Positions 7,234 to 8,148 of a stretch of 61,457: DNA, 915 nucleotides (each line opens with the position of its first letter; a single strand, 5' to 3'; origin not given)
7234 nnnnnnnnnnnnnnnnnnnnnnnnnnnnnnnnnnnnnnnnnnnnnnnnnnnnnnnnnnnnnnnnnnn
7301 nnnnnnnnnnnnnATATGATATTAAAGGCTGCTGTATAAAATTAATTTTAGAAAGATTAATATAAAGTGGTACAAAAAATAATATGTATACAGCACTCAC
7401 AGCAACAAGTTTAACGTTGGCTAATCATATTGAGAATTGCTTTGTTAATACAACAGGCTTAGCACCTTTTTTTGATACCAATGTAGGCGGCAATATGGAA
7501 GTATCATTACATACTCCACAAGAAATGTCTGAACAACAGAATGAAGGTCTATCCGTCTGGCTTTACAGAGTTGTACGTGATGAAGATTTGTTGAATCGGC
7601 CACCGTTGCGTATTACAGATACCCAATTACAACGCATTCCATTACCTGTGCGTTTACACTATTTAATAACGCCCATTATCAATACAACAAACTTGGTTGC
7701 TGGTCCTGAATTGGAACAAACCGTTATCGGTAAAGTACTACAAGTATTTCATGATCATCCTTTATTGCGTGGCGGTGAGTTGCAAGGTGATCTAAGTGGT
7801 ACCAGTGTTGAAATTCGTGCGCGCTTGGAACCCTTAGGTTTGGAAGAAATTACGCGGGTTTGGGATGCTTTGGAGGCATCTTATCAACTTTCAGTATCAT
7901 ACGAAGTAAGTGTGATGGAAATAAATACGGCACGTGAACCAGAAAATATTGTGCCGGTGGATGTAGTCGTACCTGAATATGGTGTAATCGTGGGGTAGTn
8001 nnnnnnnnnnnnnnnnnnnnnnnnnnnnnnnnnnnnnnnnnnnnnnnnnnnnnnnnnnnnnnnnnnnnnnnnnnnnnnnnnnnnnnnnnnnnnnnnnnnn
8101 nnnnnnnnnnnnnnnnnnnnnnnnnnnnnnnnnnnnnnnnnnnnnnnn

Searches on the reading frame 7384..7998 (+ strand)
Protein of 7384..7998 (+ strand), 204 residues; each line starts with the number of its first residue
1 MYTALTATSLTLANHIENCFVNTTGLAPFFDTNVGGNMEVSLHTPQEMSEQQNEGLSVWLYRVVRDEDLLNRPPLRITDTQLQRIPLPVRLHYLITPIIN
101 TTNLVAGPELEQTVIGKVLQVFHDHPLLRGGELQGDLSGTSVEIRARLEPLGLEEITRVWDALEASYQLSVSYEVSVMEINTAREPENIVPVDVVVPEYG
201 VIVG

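Call 3: search_protein_families(library=pfam, proteins=[window:7384-7998:+], max_evalue=0.01)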
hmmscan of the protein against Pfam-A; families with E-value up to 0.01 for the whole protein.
window:7384-7998:+ (204 aa): 1 family
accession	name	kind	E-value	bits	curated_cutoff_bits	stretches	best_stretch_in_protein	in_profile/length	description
PF14065.11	Pvc16_N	-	1.4e-34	119.8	27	1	28-191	16-177/180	Pvc16 N-terminal domain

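Call 69: search_protein_families(library=ncbifam, proteins=[window:7384-7998:+], max_evalue=0.01)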
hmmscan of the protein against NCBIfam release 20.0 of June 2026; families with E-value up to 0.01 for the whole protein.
window:7384-7998:+ (204 aa): 0 families

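Call 72: search_solved_structures(query=window:7384-7998:+, max_evalue=1)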
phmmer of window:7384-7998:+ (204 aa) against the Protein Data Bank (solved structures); distinct sequences matched with E-value up to 1: 0.
